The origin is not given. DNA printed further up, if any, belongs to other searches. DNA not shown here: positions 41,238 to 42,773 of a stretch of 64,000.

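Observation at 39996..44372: Five-gene operon coupling a non-canonical radical SAM/SPASM enzyme (with C-terminal PqqD/RRE-like domain) to GT2, DsrE-like, LOG-like and CoADR-like genes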

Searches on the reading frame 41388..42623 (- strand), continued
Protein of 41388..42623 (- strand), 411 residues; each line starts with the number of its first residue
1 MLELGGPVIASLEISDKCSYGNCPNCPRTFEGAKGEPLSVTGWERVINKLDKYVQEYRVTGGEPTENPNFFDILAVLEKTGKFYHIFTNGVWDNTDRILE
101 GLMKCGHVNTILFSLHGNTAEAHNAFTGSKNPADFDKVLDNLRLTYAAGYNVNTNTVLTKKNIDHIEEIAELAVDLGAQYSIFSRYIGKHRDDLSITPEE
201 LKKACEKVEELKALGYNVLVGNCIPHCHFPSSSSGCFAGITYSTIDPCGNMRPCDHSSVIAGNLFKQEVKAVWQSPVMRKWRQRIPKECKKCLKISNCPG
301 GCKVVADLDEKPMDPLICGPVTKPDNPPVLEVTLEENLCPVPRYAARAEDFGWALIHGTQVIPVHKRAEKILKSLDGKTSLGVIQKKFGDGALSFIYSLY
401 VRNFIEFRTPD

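Call 12: find_encoding_contigs(protein=P0011, flank=8000, max_places=2)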
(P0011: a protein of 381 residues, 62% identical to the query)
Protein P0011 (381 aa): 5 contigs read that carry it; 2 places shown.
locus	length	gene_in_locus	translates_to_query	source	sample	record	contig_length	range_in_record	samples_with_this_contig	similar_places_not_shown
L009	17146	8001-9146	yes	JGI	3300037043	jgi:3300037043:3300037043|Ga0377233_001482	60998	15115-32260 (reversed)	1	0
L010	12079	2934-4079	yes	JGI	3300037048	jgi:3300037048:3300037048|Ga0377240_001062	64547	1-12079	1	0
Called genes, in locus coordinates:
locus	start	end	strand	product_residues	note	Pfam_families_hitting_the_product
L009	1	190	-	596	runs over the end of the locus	PF01841:Transglut_core, PF07719:TPR_2 (faint), PF13181:TPR_8 (faint), PF13428:TPR_14 (faint)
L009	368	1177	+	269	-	-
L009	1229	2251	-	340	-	PF04055:Radical_SAM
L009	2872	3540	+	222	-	-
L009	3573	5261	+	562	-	-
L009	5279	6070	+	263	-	-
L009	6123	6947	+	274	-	-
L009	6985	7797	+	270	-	-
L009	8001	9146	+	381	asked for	PF04055:Radical_SAM, PF13186:SPASM (weak)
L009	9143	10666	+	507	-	-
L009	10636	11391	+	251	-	PF00535:Glycos_transf_2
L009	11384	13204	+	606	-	PF20176:DUF6541, PF13231:PMT_2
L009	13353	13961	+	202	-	-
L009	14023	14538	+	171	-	-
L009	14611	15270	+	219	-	PF12315:DA1-like (weak)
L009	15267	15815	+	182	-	PF01661:Macro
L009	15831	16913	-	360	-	PF00515:TPR_1 (faint), PF07719:TPR_2 (faint), PF13424:TPR_12 (faint), PF13428:TPR_14 (faint), PF13431:TPR_17 (faint), PF14559:TPR_19 (weak), PF13432:TPR_16 (weak)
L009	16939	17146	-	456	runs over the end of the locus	PF03415:Peptidase_C11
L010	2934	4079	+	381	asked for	PF04055:Radical_SAM, PF13186:SPASM (weak)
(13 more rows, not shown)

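Call 19: find_related_loci(query=A2, collection=genome_contigs, flank=10000)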
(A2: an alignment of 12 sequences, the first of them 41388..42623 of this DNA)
Query A2 (411 aa) in genome_contigs; peptide patterns used: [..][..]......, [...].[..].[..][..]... (x = any residue, [..] = any of these).
158 stretches matched a pattern; 3 encode a relative of the query (tblastn E <= 1e-3); 3 distinct loci.
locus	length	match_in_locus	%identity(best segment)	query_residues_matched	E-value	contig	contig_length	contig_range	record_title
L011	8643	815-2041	76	1-409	0e+0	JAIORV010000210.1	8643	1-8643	MAG: Vulcanimicrobiota bacterium isolate SMBSF27 20075_Bin_1_contigs_1_c_000000000696, whole genome shotgun sequence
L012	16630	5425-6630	45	2-409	9e-123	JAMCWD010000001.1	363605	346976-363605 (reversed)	MAG: Chloroflexota bacterium isolate FK_Sedi_B_Bin.67 NODE_4_length_363605_cov_8.17805, whole genome shotgun sequence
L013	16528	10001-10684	24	57-286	7e-9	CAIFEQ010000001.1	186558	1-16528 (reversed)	MAG: uncultured Erysipelotrichaceae bacterium isolate UMB00059 genome assembly, contig: NODE_19_length_186558_cov_6.0995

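Call 39: search_protein_families(library=pfam, proteins=[L001:6797-7858:+, L002:7063-7758:+, L009:2872-3540:+, L009:3573-5261:+, L009:5279-6070:+, L009:9143-10666:+], max_evalue=0.1)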
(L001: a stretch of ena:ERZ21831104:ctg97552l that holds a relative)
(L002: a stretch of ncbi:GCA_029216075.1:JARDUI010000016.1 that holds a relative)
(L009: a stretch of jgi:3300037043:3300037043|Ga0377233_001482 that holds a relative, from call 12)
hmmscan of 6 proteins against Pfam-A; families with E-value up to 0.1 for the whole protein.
L001:6797-7858:+ (353 aa): 5 families
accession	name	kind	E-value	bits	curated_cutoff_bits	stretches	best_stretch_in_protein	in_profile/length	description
PF13405.12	EF-hand_6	-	1.8e-05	24.5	25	0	214-231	7-24/30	EF-hand domain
PF00036.39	EF-hand_1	-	2e-05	24.2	25.4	1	215-231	8-24/29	EF hand domain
PF13202.12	EF-hand_5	-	0.00094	19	25.9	1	215-231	7-23/25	EF hand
PF13499.12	EF-hand_7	-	0.0044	17.8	30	0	216-231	11-26/67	EF-hand domain pair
PF23657.1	DUF7151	-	0.031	14.7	27.2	0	289-307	23-41/46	Domain of unknown function (DUF7151)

L002:7063-7758:+ (231 aa): 0 families

L009:2872-3540:+ (222 aa): 2 families
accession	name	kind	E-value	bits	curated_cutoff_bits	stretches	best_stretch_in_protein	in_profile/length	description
PF14341.11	PilX_N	-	0.023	15.1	25.5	1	7-57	1-51/51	PilX N-terminal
PF14967.11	FAM70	-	0.031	14.1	27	1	2-47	17-61/323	FAM70 protein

L009:3573-5261:+ (562 aa): 1 family
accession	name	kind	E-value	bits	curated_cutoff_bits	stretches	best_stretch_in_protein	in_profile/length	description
PF07963.17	N_methyl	-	0.00022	21.1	21.2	1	9-27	1-19/27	Prokaryotic N-terminal methylation motif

L009:5279-6070:+ (263 aa): 2 families
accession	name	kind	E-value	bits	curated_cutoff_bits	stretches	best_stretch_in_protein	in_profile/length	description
PF13150.11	TraL_transposon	-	0.011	15.9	27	1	3-64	19-81/86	Conjugative transposon protein TraL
PF07963.17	N_methyl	-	0.013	15.5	21.2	1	10-35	2-27/27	Prokaryotic N-terminal methylation motif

L009:9143-10666:+ (507 aa): 1 family
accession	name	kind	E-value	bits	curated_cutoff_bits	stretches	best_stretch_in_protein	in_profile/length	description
PF13231.12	PMT_2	-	0.00029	21.5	26.1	1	91-223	24-160/160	Dolichyl-phosphate-mannose-protein mannosyltransferase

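Call 40: predict_structure(alignment_id=A1)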
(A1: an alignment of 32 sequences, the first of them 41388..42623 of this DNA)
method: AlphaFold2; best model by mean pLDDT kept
length: 411 residues; sequences in the alignment: 32
mean_pLDDT: 93.4   pTM: 0.90
mean pLDDT of the five models: 93.4, 92.6, 92.4, 91.8, 91.4
residues with pLDDT >= 90: 345; 70-90: 59; 50-70: 7; < 50: 0
segments of 3 or more residues with pLDDT < 50: none
pLDDT, mean of each block of 10 residues (from residue 1): 91 92 86 81 98 96 94 98 96 95 96 97 93 96 97 98 98 97 95 95 97 96 92 87 96 95 97 97 93 89 94 93 77 87 95 92 93 95 95 92 90 78
secondary structure, 60 per line:
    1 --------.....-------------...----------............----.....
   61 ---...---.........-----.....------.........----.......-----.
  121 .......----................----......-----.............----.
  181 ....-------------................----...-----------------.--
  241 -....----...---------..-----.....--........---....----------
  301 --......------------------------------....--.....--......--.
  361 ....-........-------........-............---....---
elements in order: E9-13 H40-51 E56-60 H70-78 E84-88 H95-103 E108-114 H120-127 H132-147 E152-157 H163-175 E180-184 H198-213 E218-220 E242-245 E250-252 H269-273 H276-283 H287-290 H303-308 E339-342 E345-349 E352-357 E360-364 H366-373 H381-388 H390-401 E405-408

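Call 45: search_protein_families(library=ncbifam, proteins=[L002:7063-7758:+, L009:6985-7797:+, L009:1229-2251:-, L001:9248-11203:+], max_evalue=0.1)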
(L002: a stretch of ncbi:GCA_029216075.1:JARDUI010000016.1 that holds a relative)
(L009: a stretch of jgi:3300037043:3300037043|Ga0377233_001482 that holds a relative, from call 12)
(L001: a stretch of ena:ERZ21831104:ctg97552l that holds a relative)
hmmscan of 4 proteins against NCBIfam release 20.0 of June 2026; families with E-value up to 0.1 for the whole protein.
L002:7063-7758:+ (231 aa): 0 families

L009:6985-7797:+ (270 aa): 0 families

L009:1229-2251:- (340 aa): 55 families (the best 25 are shown)
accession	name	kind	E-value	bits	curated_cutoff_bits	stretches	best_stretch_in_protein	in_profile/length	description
NF038332.1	rSAM_rare_HxsC4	exception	8.3e-44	150.1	500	2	6-216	18-225/335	radical SAM protein HxsC4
TIGR03977.1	rSAM_pair_HxsC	equivalog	3.3e-25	88.6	267.9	1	11-235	34-255/292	His-Xaa-Ser system radical SAM maturase HxsC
TIGR04545.1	rSAM_ahbD_hemeb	equivalog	3.2e-16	59.7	500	1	8-191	6-181/339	heme b synthase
TIGR02668.1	moaA_archaeal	equivalog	9.5e-16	57.6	325.25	1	6-205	14-206/303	GTP 3',8-cyclase MoaA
TIGR04251.1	SCM_rSAM_ScmF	equivalog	2.5e-15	56.7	400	1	8-183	10-180/353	SynChlorMet cassette radical SAM/SPASM protein ScmF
TIGR04054.1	rSAM_NirJ1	equivalog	1.6e-14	53.4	650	1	10-180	44-205/387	putative heme d1 biosynthesis radical SAM protein NirJ1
TIGR04466.1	rSAM_BlsE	equivalog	2.1e-14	53.7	400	1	6-142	7-135/327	cytosylglucuronate decarboxylase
NF045574.1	sacti_mat_StsB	exception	5.1e-14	52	625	1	12-197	106-281/466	StsB family radical SAM/SPASM domain sactipeptide maturase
NF050035.1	rSAM_WgK_link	exception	5.8e-14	51.9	650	1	5-190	12-189/367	radical SAM/SPASM peptide maturase WgkB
TIGR04546.1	rSAM_ahbC_deAc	equivalog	1.3e-13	50.6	650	1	10-166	47-194/390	12,18-didecarboxysiroheme deacetylase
TIGR04053.2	TIGR04053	equivalog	1.7e-13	50.6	395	1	11-189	17-190/366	TIGR04053 family radical SAM/SPASM domain-containing protein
TIGR04317.1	W_rSAM_matur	equivalog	1.9e-13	50.2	380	1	8-183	10-182/349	tungsten cofactor oxidoreductase radical SAM maturase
TIGR04347.1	pseudo_SAM_Halo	equivalog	3.2e-13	49.7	525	1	11-181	47-208/390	TIGR04347 family pseudo-SAM/SPASM protein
NF001199.0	PRK00164.2-1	equivalog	5.9e-13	48.6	231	1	6-143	16-147/308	GTP 3',8-cyclase MoaA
TIGR04051.1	rSAM_NirJ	equivalog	7.6e-13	48.1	515.45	1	11-192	11-183/354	heme d1 biosynthesis radical SAM protein NirJ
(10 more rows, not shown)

L001:9248-11203:+ (651 aa): 22 families
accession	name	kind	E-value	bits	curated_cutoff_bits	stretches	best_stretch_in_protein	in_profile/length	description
TIGR00254.1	GGDEF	domain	9.2e-43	145.8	37.4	2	419-535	1-116/168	diguanylate cyclase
NF038266.1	diguan_SiaD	equivalog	2.6e-39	135.1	290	2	416-542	87-212/252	biofilm regulation diguanylate cyclase SiaD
NF041606.1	dguan_cyc_DgcA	equivalog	1.5e-34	119.4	370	2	372-534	131-288/340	diguanylate cyclase DgcA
NF007135.0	PRK09581.1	equivalog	2.9e-32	112.1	474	2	422-541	291-409/457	PleD family two-component system response regulator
NF007380.0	PRK09894.1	equivalog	4.4e-31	108.3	256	1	416-534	122-237/296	diguanylate cyclase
NF047654.1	DiguCycDgcRLepto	equivalog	3.5e-30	104.9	500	1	415-535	125-244/295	diguanylate cyclase DgcR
NF007599.0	PRK10245.1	equivalog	4.2e-27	94.6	402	1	412-531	199-317/371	diguanylate cyclase AdrA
NF011955.1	PRK15426.1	equivalog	3.2e-26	91.6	408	1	417-532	392-506/564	cellulose biosynthesis regulator diguanylate cyclase DgcQ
NF051473.1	DigCycDgcsShew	equivalog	6.5e-26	91.4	400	1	393-534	105-244/291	diguanylate cyclase DgcS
NF007423.1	PRK09966.1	equivalog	2.8e-25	89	325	1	414-530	230-346/390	diguanylate cyclase DgcN/YfiN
NF045675.1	PhdiestaseDibA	equivalog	8.1e-22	77.3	980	1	413-536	193-316/623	phosphodiesterase DibA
NF047872.1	GGDEF_GdpS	equivalog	2.1e-21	76.5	400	1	424-535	188-298/355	GGDEF domain-containing protein GdpS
NF007298.0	PRK09776.1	equivalog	1.8e-20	72.5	1135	1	419-536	680-796/1111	diguanylate cyclase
NF050064.1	BlResRespRegCbrR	equivalog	7.5e-17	61.4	600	2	360-533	195-363/415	bile resistance response regulator CbrR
NF007474.0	PRK10060.1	equivalog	2.5e-15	55.7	782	1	409-539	223-350/663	cyclic di-GMP phosphodiesterase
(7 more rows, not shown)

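Call 46: fold_search(model_id=the predicted structure, library=pdb)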
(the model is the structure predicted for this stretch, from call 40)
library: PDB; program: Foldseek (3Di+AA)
matches with E <= 10: 1854; with E <= 0.001: 364
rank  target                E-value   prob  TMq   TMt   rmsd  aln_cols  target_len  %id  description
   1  5v1s_A                5.2e-18  1.00  0.62  0.60   4.2       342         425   20  Crystal structure of Streptococcus suis SuiB bound to S-adenosylmethionine (released 2017-08-30)
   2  5v1q_A                6.2e-18  1.00  0.60  0.58   5.3       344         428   20  Crystal structure of Streptococcus suis SuiB (released 2017-08-30)
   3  5v1q_B                8.9e-18  1.00  0.62  0.59   4.3       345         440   20  Crystal structure of Streptococcus suis SuiB (released 2017-08-30)
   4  5v1s_B                1.3e-17  1.00  0.62  0.60   4.0       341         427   20  Crystal structure of Streptococcus suis SuiB bound to S-adenosylmethionine (released 2017-08-30)
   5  5v1t_A                1.8e-17  1.00  0.62  0.58   5.2       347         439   20  Crystal structure of Streptococcus suis SuiB bound to precursor peptide SuiA (released 2017-08-30)
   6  6efn                  5.4e-16  1.00  0.55  0.59   3.2       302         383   18  Structure of a RiPP maturase, SkfB (released 2018-10-24)
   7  6c8v                  8.3e-15  1.00  0.54  0.69   4.8       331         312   20  X-ray structure of PqqE from Methylobacterium extorquens (released 2018-02-14)
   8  7vob                  4.4e-14  1.00  0.55  0.67   6.1       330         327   17  The crystal structure of a Radical SAM Enzyme BlsE involved in the Biosynthesis of Blasticidin S (released 2022-05-04)
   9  4k37_A                1.1e-13  1.00  0.58  0.65   4.8       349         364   18  Native anSMEcpe with bound AdoMet (released 2013-05-08)
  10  4k38_B                2.6e-13  1.00  0.56  0.63   4.6       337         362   19  Native anSMEcpe with bound AdoMet and Kp18Cys peptide (released 2013-05-08)
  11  4k39_A                4.2e-13  1.00  0.57  0.64   4.6       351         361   18  Native anSMEcpe with bound AdoMet and Cp18Cys peptide (released 2013-05-08)
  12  4k36_B                5.7e-13  1.00  0.57  0.64   4.6       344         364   18  His6 tagged anSMEcpe with bound AdoMet (released 2013-05-08)
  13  4k38_A                6.8e-13  1.00  0.57  0.62   5.0       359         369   18  Native anSMEcpe with bound AdoMet and Kp18Cys peptide (released 2013-05-08)
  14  4k36_A                1.2e-12  1.00  0.59  0.63   4.6       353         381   18  His6 tagged anSMEcpe with bound AdoMet (released 2013-05-08)
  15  4k37_B                1.2e-12  1.00  0.58  0.64   4.9       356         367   17  Native anSMEcpe with bound AdoMet (released 2013-05-08)
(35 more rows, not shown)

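Call 65: search_protein_families(library=padloc, proteins=[window:41388-42623:-, L009:1229-2251:-, L002:8001-9233:+, L002:7063-7758:+], max_evalue=0.01)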
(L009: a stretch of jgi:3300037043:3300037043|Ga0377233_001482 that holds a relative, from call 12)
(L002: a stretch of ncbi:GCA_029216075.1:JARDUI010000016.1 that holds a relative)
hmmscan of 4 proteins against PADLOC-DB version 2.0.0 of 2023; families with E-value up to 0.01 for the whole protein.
window:41388-42623:- (411 aa): 2 families
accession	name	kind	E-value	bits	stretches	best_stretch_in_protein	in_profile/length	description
PDLC02903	pVip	-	1.3e-08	32.6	1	13-207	5-192/257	Viperins not associated with kinases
PDLC02904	pVip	-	1.4e-08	32.6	1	13-211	8-200/262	Viperins associated with kinases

L009:1229-2251:- (340 aa): 4 families
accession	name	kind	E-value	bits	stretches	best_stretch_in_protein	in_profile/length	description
PDLC02903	pVip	-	1.6e-12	45.5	1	10-154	8-140/257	Viperins not associated with kinases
PDLC02904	pVip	-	1.1e-10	39.5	1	11-131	12-125/262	Viperins associated with kinases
PDLC02905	pVip-kinase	-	5.1e-06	24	1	2-94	182-274/474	Viperin-kinase fusion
PDLC02323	AbiEii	-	0.0029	15.3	0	53-141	37-121/248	AbiEii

L002:8001-9233:+ (410 aa): 2 families
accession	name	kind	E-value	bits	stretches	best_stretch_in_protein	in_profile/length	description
PDLC02903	pVip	-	4.5e-07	27.6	1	12-162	3-151/257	Viperins not associated with kinases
PDLC02904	pVip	-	4.2e-06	24.5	1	9-162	3-155/262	Viperins associated with kinases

L002:7063-7758:+ (231 aa): 0 families

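Call 77: find_encoding_contigs(protein=P0009, flank=10000, max_places=2)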
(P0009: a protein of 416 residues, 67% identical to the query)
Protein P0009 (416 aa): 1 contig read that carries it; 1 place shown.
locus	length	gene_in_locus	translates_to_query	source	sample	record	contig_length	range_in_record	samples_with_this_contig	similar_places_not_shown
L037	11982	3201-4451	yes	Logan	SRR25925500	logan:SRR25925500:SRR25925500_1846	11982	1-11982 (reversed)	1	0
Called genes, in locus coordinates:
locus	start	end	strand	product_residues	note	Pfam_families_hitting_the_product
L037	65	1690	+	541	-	PF06418:CTP_synth_N, PF07722:Peptidase_C26 (faint), PF00117:GATase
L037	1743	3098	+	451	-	PF02985:HEAT (faint), PF13513:HEAT_EZ (faint), PF13646:HEAT_2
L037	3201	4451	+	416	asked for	PF04055:Radical_SAM, PF13186:SPASM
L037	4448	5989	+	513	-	-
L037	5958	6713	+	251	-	PF00535:Glycos_transf_2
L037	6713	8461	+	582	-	PF13231:PMT_2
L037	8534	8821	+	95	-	PF04014:MazE_antitoxin (weak)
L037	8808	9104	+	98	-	PF13470:PIN_3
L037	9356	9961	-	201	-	PF03692:CxxCxxCC (weak)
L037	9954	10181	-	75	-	-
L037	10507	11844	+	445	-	PF00390:malic, PF03949:Malic_M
